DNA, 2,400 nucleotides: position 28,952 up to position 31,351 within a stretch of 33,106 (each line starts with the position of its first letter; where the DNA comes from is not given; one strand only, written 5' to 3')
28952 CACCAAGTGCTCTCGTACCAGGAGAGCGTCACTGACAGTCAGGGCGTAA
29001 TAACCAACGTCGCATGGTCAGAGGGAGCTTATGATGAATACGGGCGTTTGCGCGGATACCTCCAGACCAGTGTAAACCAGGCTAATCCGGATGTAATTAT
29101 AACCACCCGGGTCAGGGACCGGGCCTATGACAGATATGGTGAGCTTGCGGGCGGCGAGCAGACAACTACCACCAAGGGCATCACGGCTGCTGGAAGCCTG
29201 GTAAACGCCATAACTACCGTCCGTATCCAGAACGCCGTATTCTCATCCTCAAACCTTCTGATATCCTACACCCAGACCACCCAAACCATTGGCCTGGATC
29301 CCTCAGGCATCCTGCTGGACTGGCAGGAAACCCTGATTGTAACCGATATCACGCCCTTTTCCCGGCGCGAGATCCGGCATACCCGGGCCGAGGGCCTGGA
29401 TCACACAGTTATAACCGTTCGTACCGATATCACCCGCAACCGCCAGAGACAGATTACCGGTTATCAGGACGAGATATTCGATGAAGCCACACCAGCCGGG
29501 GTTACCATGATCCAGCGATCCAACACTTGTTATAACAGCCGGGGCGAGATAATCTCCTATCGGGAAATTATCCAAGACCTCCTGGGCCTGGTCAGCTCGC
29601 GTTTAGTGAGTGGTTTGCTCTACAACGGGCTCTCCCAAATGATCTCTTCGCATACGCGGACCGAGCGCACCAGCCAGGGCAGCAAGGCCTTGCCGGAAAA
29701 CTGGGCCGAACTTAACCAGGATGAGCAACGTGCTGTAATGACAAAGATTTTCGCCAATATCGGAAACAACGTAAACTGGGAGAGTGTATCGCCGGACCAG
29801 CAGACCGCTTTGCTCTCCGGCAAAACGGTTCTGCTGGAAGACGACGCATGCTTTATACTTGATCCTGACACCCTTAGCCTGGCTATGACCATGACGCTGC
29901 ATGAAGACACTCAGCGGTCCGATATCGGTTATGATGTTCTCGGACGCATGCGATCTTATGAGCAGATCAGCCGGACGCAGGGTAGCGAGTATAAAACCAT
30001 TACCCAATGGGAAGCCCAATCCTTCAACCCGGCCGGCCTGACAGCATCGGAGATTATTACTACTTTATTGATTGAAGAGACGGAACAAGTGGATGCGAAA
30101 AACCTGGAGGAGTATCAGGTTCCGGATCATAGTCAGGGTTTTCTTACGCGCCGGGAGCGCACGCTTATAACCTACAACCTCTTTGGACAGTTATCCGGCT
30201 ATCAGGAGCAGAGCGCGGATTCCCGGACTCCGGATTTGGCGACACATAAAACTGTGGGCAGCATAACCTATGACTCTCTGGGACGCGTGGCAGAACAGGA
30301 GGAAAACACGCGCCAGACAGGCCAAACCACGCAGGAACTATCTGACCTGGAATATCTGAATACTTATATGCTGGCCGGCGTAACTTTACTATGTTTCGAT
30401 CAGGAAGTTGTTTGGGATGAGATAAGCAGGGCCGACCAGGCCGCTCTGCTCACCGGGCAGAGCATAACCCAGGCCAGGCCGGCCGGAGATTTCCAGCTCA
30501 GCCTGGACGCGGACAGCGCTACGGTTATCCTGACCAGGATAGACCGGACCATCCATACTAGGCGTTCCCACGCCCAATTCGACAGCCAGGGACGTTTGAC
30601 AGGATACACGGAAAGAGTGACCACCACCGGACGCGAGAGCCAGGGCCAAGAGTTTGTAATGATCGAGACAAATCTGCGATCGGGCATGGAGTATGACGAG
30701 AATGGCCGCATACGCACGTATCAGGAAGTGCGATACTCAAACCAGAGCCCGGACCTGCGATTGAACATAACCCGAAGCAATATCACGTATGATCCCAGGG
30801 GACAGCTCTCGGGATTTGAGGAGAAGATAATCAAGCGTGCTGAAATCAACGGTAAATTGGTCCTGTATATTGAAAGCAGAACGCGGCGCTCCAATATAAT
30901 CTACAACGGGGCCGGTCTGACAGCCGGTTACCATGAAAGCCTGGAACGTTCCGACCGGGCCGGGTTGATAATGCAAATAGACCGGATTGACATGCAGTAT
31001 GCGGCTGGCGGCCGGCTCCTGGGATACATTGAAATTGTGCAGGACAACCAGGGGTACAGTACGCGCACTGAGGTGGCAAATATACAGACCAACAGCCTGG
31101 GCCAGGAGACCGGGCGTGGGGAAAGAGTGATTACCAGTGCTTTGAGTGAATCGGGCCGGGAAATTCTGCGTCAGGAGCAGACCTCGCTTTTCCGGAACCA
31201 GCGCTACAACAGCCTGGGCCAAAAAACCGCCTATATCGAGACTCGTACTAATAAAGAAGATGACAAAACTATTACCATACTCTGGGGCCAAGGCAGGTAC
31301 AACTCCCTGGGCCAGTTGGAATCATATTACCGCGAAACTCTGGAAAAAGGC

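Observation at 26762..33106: Giant, open-ended secreted protein built from a stretched 30-residue YD/Rhs-like repeat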

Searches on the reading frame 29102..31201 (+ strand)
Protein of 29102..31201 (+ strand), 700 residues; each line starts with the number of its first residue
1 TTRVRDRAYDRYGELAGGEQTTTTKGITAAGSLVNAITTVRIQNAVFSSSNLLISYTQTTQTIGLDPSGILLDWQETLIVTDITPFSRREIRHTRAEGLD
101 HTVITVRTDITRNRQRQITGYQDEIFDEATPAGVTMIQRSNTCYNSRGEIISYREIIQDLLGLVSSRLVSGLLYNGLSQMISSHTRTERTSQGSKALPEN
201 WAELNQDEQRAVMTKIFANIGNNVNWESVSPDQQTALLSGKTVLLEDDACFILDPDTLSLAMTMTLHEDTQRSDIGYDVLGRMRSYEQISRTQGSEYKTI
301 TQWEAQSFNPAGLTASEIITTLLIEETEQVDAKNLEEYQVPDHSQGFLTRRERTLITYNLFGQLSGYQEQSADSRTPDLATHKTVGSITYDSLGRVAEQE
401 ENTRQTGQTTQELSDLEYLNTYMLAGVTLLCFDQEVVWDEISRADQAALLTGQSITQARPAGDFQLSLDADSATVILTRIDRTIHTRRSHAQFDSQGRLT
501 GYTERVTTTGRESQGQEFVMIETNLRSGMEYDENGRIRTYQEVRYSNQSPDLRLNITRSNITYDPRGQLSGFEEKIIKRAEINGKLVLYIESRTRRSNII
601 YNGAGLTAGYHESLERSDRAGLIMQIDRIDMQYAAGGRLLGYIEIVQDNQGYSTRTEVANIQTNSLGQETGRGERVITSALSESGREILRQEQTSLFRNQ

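Call 60: predict_structure(alignment_id=A3)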
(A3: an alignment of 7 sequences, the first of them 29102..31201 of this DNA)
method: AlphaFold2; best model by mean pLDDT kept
length: 700 residues; sequences in the alignment: 7
mean_pLDDT: 85.4   pTM: 0.79
mean pLDDT of the five models: 85.4, 85.3, 84.4, 83.5, 80.6
residues with pLDDT >= 90: 284; 70-90: 355; 50-70: 59; < 50: 2
segments of 3 or more residues with pLDDT < 50: none
pLDDT, mean of each block of 10 residues (from residue 1): 92 87 88 91 92 94 87 93 91 94 96 88 96 93 91 94 90 91 91 71 80 71 70 84 75 76 82 91 93 82 92 93 84 79 78 96 96 82 96 95 88 71 78 85 89 84 81 78 94 95 94 71 95 91 90 92 85 92 83 88 76 84 80 71 81 81 64 80 69 68
secondary structure, 60 per line:
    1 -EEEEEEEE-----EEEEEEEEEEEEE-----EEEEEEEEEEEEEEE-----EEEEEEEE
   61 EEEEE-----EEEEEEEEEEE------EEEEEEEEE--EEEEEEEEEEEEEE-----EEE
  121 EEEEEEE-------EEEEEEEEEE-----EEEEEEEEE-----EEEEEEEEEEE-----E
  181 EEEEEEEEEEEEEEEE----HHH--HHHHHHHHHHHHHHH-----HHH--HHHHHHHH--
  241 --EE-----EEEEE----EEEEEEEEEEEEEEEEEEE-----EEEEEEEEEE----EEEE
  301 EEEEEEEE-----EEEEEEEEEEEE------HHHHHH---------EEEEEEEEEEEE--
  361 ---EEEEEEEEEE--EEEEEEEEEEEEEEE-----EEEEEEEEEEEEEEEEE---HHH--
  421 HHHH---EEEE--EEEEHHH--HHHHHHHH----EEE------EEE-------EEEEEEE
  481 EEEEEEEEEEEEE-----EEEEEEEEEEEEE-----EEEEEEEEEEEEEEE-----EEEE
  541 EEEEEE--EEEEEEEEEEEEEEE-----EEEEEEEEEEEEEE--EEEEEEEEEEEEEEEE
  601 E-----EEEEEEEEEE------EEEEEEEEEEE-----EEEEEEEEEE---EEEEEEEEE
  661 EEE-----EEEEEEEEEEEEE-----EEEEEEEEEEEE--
elements in order (helices of 4 or more, strands of 3 or more residues): E2-9 E15-27 E33-47 E53-65 E71-81 E88-96 E99-112 E118-127 E135-144 E150-158 E164-174 E180-196 H206-220 H231-238 E250-254 E259-277 E283-292 E297-308 E314-325 H332-337 E347-358 E364-373 E376-390 E396-412 H421-424 E428-431 E434-437 H443-450 E455-457 E464-466 E474-493 E499-511 E517-531 E537-546 E549-563 E569-582 E585-601 E607-616 E623-633 E639-648 E652-663 E669-681 E687-698

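Call 65: fold_search(model_id=the predicted structure, library=pdb)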
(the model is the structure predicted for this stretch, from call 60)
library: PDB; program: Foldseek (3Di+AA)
matches with E <= 10: 408; with E <= 0.001: 12
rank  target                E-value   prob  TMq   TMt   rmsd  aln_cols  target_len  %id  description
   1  8qja_A                2.8e-11  1.00  0.09  0.07  29.3       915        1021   10  T6SS-linked Rhs repeat protein - Advenella mimigardefordensis VgrG-Rhs core (released 2024-09-25)
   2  8r50_A                8.1e-10  1.00  0.13  0.07  27.6       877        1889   10  Mouse teneurin-3 compact dimer - A1B1 isoform (released 2024-05-08)
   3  9g2f_A                4.5e-09  0.99  0.11  0.06  28.4       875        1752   10  Mouse Teneurin2 dimer variant A1B1 (released 2026-01-21)
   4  4o9x                  2.5e-08  1.00  0.16  0.08  26.2      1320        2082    9  Crystal Structure of TcdB2-TccC3 (released 2014-02-26)
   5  6h6f_F                8.5e-08  1.00  0.13  0.06  31.2      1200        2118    9  PTC3 holotoxin complex from Photorhabdus luminiscens - Mutant TcC-D651A (released 2018-10-03)
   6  6h6e_F                1.2e-07  0.99  0.14  0.06  33.2      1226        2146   10  PTC3 holotoxin complex from Photorhabdus luminecens in prepore state (TcdA1, TcdB2, TccC3) (released 2018-10-03)
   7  6suf_F                2.0e-07  0.98  0.11  0.06  25.3       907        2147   10  Structure of Photorhabdus luminescens Tc holotoxin pore (released 2019-11-06)
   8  9c4k_P                6.3e-07  0.99  0.15  0.10  28.6       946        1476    9  Yersinia entomophaga holotoxin complex in prepore conformation (released 2025-12-31)
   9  5kis_A                9.0e-06  0.99  0.17  0.11  26.0       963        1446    9  YenB/RHS2 complex (released 2017-08-09)
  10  4igl_C                1.6e-05  0.96  0.16  0.09  26.1      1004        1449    8  Structure of the RHS-repeat containing BC component of the secreted ABC toxin complex from Yersinia entomophaga (released 2013-08-07)
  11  6l7i_F                3.2e-05  0.94  0.15  0.09  25.5      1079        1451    8  Signal substraction of TcdB1-TccC2 and part of TcdA1 (released 2021-03-31)
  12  8fjp_A                2.7e-04  0.66  0.13  0.06  24.4       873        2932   10  Cryo-EM structure of native mosquito salivary gland surface protein 1 (SGS1) (released 2023-03-01)
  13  5iva_A                1.1e-02  0.28  0.12  0.14  30.3       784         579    7  The LPS Transporter LptDE from Pseudomonas aeruginosa, core complex (released 2016-05-18)
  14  9j99_A                1.2e-02  0.97  0.15  0.29  18.4       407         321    7  Substrate-engaged TOM complex from yeast (released 2025-09-10)
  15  9j99_I                2.6e-02  0.94  0.15  0.29  18.5       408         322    7  Substrate-engaged TOM complex from yeast (released 2025-09-10)
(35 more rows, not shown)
